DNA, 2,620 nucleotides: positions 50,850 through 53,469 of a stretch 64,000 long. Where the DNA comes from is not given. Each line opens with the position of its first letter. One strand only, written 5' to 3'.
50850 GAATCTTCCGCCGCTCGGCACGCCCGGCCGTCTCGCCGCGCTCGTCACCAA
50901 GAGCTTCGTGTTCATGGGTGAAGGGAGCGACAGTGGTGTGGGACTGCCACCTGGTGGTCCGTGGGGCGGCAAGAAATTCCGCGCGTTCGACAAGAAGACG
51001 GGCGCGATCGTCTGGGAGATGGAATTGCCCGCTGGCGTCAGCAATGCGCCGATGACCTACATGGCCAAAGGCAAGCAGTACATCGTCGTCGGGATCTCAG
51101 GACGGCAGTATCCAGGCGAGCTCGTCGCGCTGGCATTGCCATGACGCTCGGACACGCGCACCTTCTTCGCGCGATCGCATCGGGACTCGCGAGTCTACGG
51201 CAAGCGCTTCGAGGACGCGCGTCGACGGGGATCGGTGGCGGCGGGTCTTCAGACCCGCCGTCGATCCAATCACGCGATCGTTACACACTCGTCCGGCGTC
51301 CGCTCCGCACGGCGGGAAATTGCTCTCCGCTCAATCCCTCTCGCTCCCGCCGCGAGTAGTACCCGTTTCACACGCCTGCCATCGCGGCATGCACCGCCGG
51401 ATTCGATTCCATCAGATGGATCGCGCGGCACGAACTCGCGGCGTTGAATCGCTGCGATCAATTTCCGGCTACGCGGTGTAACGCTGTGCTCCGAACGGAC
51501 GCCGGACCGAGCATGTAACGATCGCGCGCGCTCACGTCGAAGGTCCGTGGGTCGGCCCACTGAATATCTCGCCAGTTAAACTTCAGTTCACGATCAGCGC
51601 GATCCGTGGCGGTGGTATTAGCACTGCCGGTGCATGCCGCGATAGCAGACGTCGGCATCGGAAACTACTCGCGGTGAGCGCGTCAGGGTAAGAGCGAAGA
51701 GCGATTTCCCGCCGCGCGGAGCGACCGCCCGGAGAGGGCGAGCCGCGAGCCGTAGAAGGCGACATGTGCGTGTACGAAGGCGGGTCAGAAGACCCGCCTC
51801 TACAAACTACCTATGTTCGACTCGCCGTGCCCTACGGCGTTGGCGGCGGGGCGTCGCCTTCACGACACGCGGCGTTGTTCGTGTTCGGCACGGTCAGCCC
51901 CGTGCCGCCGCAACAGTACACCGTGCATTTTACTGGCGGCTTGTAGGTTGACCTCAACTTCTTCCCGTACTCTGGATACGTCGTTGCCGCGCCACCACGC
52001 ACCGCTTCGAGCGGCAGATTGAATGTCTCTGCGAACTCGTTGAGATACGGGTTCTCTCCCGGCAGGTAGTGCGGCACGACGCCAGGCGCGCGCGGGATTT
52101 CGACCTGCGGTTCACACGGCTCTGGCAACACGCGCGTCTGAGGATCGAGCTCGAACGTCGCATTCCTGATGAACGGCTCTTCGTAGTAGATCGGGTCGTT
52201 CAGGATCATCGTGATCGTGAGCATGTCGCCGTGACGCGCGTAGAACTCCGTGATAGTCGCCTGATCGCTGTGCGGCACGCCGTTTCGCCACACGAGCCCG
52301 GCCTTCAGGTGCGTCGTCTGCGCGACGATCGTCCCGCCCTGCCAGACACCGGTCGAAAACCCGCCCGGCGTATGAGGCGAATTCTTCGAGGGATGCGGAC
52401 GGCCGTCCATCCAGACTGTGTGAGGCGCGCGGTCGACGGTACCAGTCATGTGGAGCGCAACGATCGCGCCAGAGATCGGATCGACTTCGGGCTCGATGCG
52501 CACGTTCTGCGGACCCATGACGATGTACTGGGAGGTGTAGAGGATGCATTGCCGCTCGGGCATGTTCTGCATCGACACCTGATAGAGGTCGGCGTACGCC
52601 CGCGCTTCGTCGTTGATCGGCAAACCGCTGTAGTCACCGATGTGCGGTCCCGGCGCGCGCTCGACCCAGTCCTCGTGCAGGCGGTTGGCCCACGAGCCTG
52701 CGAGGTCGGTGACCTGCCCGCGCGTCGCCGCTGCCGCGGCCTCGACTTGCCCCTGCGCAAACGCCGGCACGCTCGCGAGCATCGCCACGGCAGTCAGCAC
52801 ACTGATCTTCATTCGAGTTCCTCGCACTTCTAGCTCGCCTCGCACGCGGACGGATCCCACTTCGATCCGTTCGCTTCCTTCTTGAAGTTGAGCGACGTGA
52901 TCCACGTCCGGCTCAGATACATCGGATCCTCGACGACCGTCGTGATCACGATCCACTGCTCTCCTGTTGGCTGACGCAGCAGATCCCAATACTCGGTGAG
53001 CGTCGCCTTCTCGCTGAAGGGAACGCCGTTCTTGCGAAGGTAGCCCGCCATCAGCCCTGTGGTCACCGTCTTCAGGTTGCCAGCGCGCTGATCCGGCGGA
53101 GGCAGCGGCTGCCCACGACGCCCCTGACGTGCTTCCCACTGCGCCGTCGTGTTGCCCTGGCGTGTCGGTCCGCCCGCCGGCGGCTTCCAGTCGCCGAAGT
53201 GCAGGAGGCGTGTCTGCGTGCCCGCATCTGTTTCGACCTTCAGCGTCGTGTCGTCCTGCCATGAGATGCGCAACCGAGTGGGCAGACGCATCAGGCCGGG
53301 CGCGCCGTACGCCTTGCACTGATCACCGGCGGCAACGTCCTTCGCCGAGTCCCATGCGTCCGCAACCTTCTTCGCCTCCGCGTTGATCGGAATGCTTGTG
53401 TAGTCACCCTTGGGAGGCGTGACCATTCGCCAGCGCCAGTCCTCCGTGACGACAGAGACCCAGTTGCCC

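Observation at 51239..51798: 560-bp foldback structure: long diverged inverted repeats capped by identical GC hairpins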

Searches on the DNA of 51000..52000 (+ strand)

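Call 5: search_rna_families(source=window, start=51000, end=52000, threshold=evalue, max_evalue=10, show_alignments=3)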
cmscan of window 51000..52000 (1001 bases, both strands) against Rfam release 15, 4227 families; matches with E-value up to 10: 6.
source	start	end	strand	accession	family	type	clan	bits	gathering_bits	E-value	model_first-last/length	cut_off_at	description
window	51235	51271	+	RF01340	CRISPR-DR29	Gene; CRISPR;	-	20.9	39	0.13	1-37/37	no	CRISPR RNA direct repeat element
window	51224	51331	+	RF03540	Flavi_NKV_CRE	Cis-reg;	-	18.9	50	2.6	1-98/98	no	No-Known-Vector Flavivirus 3' UTR cis-acting replication element (CRE)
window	51141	51226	-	RF02647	Cis52_sRNA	Gene; sRNA;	-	17.3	56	0.97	1-179/179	no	Ruegeria cis52 sRNA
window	51270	51528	-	RF04168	MIR839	Gene; miRNA;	-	17.2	200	1.1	1-267/267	no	MIR839 microRNA precursor family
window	51213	51294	+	RF01852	tRNA-Sec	Gene; tRNA;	CL00001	14.7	47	9.7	1-91/91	no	Selenocysteine transfer RNA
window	51402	51429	+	RF01886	HSR-omega_2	Gene; lncRNA;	-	14.2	55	4.7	1-87/87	no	Heat shock gene hsromega conserved region 2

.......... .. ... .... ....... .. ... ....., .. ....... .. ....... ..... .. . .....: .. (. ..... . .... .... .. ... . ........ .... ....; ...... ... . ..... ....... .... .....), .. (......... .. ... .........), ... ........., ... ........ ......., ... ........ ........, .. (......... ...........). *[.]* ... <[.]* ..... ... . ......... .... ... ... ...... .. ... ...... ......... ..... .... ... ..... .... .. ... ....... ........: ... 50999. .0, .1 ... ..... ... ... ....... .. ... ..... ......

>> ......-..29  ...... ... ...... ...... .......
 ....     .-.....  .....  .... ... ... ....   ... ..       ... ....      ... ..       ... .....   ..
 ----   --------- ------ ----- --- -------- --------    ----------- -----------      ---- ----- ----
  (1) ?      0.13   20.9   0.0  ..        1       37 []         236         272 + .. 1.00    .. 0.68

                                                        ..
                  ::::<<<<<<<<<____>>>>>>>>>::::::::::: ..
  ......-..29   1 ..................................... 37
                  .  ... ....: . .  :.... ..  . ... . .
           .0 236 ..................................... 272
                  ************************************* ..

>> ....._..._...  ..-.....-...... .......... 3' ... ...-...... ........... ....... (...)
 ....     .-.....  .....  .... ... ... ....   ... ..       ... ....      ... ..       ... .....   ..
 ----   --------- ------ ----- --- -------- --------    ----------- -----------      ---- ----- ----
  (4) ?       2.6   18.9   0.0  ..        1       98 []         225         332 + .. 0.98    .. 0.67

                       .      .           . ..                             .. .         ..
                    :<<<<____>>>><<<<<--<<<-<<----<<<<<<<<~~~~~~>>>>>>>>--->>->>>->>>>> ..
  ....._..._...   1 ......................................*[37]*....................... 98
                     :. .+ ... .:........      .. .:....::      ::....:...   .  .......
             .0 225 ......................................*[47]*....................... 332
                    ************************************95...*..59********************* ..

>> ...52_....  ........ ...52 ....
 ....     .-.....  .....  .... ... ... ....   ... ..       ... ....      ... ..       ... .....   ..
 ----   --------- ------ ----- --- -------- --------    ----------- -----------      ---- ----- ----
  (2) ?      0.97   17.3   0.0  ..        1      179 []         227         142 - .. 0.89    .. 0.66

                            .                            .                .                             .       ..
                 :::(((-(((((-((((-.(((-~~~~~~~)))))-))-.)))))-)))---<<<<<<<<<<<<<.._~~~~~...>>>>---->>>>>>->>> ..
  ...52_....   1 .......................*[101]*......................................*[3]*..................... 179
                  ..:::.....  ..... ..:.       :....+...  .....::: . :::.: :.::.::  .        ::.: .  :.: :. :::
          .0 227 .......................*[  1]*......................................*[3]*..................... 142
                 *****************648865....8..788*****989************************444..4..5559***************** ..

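Call 74: build_rna_model(alignment_id=A1, structure=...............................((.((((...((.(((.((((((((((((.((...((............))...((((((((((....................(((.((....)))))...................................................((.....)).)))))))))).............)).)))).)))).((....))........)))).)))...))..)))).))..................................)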
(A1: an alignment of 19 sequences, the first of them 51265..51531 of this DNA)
Model R1 built from alignment A1 (19 sequences, 299 columns); structure: as given.
model positions 267; base pairs 46; branch points 3; effective number of sequences 2.35; information 0.589 bits per position. Calibrated on 0.2 Mb of random sequence (short: E-values are rough).
structure used (alignment columns):
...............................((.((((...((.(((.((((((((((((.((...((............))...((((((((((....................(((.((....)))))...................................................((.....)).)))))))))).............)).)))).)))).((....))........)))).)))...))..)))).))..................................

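Call 75: search_with_rna_model(model_id=R1, sources=[window, L037, L038, L039, L040, L041, L042, L044, L030, L034, L010, L011, L028, L005, L017, L025], max_evalue=1)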
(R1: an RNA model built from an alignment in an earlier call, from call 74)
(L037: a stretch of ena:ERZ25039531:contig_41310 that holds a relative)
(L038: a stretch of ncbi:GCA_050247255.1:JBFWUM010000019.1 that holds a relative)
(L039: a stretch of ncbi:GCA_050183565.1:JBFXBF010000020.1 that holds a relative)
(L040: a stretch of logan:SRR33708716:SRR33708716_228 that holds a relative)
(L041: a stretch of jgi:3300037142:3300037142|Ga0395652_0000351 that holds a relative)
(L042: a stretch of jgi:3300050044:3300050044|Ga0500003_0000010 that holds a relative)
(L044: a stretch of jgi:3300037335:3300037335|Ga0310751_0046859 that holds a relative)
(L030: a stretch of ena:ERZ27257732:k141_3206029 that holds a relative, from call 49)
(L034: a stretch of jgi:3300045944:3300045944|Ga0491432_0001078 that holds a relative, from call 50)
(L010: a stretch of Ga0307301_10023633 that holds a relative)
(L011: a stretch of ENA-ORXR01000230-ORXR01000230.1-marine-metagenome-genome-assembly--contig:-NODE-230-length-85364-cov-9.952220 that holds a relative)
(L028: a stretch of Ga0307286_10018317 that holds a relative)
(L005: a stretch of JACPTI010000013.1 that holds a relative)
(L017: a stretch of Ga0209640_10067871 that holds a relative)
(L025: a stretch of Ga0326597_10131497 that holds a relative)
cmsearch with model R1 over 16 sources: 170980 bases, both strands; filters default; matches with E-value up to 1: 61.
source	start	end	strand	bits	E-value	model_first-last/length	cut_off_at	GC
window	51265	51531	+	279.4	9.9e-84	1-267/267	no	0.63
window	51516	51759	-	106.5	3.5e-31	1-267/267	no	0.64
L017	1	135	-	96.9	2.8e-28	1-137/267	3'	0.69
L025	2898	3010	+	81.6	1.3e-23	31-143/267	3'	0.73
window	47413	47681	-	23.5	5.6e-06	1-267/267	no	0.6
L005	7064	7295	+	23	8.1e-06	1-267/267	no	0.71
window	12559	12727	+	15.2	0.0019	1-267/267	no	0.67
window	13721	13816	+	14.3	0.0034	1-267/267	no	0.66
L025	2762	2870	-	13.8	0.0049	1-267/267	no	0.62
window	18587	18714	-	13.7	0.0054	1-267/267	no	0.69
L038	229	326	-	13.2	0.0077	1-267/267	no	0.68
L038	241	374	+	11.6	0.023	1-267/267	no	0.69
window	18591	18711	+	10.9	0.039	1-267/267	no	0.69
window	45324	45439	+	10.7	0.043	1-267/267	no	0.66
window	15710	15809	+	10.6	0.048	1-267/267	no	0.62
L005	1984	2089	-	10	0.071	1-267/267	no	0.66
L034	6273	6350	-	9.6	0.097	1-267/267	no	0.77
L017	1141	1273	-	9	0.14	1-267/267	no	0.69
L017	2582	2679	-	9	0.15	1-267/267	no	0.73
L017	2872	2974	+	8.4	0.22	1-267/267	no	0.69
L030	9709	9773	+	8.2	0.25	1-267/267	no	0.57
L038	5550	5652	+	8.1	0.26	1-267/267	no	0.64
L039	4856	4958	+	8.1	0.26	1-267/267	no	0.64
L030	7859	7934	-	7.5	0.42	1-267/267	no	0.71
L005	772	861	-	7.3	0.46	1-267/267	no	0.64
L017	2788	2888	-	7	0.57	1-267/267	no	0.68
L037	6560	6648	-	6.9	0.62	1-267/267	no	0.69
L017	1297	1401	-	6.8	0.69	1-267/267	no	0.69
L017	527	639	-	6.6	0.8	1-267/267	no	0.71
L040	132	227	-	6.5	0.83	1-267/267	no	0.52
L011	1401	1468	+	6.4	0.88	1-267/267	no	0.63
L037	123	200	+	6.3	0.98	1-267/267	no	0.65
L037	8682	8842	-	6.3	0.99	1-267/267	no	0.66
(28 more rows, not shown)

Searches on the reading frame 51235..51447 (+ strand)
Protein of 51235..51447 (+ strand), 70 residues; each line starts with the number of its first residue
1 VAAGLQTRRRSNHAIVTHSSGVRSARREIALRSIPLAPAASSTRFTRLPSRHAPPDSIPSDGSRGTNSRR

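Call 10: search_protein_families(library=pfam, proteins=[window:51235-51447:+], max_evalue=0.01)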
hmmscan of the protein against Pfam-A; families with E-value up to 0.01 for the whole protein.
window:51235-51447:+ (70 aa): 0 families

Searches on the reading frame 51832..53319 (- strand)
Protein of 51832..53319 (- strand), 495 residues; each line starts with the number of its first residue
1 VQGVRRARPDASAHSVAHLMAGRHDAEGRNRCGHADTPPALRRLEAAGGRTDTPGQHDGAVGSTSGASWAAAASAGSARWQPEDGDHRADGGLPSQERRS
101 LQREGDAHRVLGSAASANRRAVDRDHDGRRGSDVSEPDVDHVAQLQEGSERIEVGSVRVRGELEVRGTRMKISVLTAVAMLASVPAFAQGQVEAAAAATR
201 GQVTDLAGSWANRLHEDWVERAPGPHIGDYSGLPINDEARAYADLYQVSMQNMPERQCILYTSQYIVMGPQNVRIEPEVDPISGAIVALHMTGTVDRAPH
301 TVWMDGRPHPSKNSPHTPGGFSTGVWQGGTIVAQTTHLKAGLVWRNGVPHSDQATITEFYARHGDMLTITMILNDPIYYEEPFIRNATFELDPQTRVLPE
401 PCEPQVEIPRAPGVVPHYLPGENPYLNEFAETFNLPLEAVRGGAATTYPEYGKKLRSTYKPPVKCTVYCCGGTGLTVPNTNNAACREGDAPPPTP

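Call 10: search_protein_families(library=pfam, proteins=[window:51832-53319:-], max_evalue=0.01)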
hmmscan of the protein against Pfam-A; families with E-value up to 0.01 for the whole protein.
window:51832-53319:- (495 aa): 0 families

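Call 47: find_homologous_proteins(query=window:51832-53319:-, max_evalue=1e-20)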
Query window:51832-53319:- (495 aa): 1330 proteins with E <= 1e-20 among 8000 candidates; the best 120 are listed.
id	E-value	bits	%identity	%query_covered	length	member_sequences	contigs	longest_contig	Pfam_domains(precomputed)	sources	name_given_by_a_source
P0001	2.0e-217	741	96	66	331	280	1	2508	-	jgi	-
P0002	4.9e-206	703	95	63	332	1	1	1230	-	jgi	jgi:hypothetical protein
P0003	1.4e-205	702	90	66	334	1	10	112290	-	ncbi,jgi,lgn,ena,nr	ncbi:MAG TPA: hypothetical protein VFB92_01975 [Vicinamibacterales bacterium]|nr:hypothetical protei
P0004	4.9e-203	693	90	66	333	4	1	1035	-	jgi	jgi:hypothetical protein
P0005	9.6e-200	683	88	65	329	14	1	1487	-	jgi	jgi:hypothetical protein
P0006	6.2e-191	654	83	66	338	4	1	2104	-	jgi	jgi:hypothetical protein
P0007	7.7e-191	653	83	65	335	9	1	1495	-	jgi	-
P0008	5.0e-190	651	84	65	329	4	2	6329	-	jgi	jgi:hypothetical protein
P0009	1.7e-181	622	79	66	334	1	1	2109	-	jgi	jgi:hypothetical protein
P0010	3.8e-174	598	76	66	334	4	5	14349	-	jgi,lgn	jgi:hypothetical protein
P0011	6.4e-172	591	79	62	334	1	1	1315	-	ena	-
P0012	2.6e-170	585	76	66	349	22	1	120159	-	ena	-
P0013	1.3e-167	577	75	64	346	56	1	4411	-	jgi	jgi:hypothetical protein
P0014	2.2e-167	576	75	64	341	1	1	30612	-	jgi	jgi:hypothetical protein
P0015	2.5e-167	576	74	65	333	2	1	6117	-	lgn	-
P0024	4.9e-165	568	96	51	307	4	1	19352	-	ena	-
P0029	9.3e-163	561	79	57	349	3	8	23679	-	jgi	jgi:hypothetical protein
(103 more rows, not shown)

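Call 48: find_encoding_contigs(protein=P0024, flank=5000, max_places=3)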
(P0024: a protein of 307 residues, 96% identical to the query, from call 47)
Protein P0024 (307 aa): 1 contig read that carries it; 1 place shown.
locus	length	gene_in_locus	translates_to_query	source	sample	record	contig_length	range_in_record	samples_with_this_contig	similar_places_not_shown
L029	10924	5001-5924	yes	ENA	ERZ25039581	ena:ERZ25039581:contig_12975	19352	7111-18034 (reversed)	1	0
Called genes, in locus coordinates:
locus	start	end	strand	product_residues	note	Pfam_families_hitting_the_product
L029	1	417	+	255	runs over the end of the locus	PF00005:ABC_tran, PF13304:AAA_21 (faint)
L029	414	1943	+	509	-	PF00528:BPD_transp_1, PF04069:OpuAC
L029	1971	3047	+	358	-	PF02678:Pirin, PF05726:Pirin_C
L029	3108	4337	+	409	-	PF00753:Lactamase_B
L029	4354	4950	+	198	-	-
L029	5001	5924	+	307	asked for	-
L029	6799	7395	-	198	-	PF01011:PQQ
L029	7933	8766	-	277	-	PF01011:PQQ, PF13360:PQQ_2 (weak)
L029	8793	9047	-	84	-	-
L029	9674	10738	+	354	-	PF20510:HgmA_N, PF04209:HgmA_C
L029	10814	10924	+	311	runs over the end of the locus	PF00753:Lactamase_B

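Call 49: find_encoding_contigs(protein=P0003, flank=5000, max_places=4)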
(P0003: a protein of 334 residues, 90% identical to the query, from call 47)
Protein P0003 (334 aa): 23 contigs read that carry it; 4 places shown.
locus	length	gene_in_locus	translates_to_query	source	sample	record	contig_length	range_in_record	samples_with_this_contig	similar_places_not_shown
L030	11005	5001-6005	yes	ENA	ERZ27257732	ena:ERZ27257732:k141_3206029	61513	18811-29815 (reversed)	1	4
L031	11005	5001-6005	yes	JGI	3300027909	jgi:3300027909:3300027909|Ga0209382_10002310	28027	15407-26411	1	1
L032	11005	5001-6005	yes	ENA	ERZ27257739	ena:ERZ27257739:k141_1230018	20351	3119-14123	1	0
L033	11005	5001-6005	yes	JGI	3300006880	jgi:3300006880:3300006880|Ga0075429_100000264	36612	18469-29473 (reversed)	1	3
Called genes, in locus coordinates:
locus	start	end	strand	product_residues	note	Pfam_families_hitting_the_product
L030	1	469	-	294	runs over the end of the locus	PF08239:SH3_3 (weak)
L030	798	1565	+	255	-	PF00005:ABC_tran, PF13304:AAA_21 (faint)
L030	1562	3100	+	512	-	PF00528:BPD_transp_1, PF04069:OpuAC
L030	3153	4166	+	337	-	PF00753:Lactamase_B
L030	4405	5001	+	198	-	-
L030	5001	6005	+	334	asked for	-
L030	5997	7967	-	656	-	PF01011:PQQ, PF13360:PQQ_2 (faint)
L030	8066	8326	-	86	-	-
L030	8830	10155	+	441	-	PF20510:HgmA_N, PF04209:HgmA_C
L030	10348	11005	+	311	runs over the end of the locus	PF00753:Lactamase_B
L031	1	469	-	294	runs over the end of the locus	PF08239:SH3_3 (weak)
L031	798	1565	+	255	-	PF00005:ABC_tran, PF13304:AAA_21 (faint)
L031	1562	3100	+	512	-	PF00528:BPD_transp_1, PF04069:OpuAC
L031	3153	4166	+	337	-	PF00753:Lactamase_B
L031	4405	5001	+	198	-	-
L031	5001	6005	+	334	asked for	-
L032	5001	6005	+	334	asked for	-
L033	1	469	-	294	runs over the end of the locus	PF08239:SH3_3 (weak)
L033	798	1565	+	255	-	PF00005:ABC_tran, PF13304:AAA_21 (faint)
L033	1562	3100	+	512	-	PF00528:BPD_transp_1, PF04069:OpuAC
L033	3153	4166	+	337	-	PF00753:Lactamase_B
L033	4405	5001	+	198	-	-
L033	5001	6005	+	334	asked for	-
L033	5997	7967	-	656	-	PF01011:PQQ, PF13360:PQQ_2 (faint)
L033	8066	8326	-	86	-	-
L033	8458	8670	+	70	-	-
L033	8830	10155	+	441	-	PF20510:HgmA_N, PF04209:HgmA_C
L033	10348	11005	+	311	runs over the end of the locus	PF00753:Lactamase_B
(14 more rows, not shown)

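Call 50: find_encoding_contigs(protein=P0029, flank=5000, max_places=3)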
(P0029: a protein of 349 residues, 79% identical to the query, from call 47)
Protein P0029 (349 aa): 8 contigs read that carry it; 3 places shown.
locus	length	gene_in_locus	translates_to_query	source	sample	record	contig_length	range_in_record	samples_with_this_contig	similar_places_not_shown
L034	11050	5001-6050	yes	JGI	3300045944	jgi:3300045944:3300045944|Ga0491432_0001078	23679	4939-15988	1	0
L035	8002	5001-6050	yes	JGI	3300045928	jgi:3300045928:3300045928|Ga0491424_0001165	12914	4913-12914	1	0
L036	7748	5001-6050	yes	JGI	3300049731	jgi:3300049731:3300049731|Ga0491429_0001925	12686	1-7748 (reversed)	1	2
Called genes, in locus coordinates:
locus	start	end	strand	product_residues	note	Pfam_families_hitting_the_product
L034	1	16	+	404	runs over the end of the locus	PF01011:PQQ (faint), PF13570:Beta-prop_ACSF4 (weak), PF13360:PQQ_2, PF13570:Beta-prop_ACSF4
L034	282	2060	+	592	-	PF17900:Peptidase_M1_N, PF01433:Peptidase_M1, PF09127:Leuk-A4-hydro_C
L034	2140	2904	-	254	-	PF13462:Thioredoxin_4 (faint), PF01323:DSBA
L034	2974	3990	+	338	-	PF00753:Lactamase_B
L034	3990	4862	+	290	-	-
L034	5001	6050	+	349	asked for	-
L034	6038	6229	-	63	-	-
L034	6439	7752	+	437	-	PF01436:NHL (faint), PF08450:SGL (faint)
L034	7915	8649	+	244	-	PF09359:VTC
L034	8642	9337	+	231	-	PF16316:DUF4956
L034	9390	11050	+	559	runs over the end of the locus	PF08757:CotH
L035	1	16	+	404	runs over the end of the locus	PF01011:PQQ (faint), PF13570:Beta-prop_ACSF4 (weak), PF13360:PQQ_2, PF13570:Beta-prop_ACSF4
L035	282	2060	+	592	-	PF17900:Peptidase_M1_N, PF01433:Peptidase_M1, PF09127:Leuk-A4-hydro_C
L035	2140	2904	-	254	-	PF13462:Thioredoxin_4 (faint), PF01323:DSBA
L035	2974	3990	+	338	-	PF00753:Lactamase_B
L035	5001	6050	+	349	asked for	-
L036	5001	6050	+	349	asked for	-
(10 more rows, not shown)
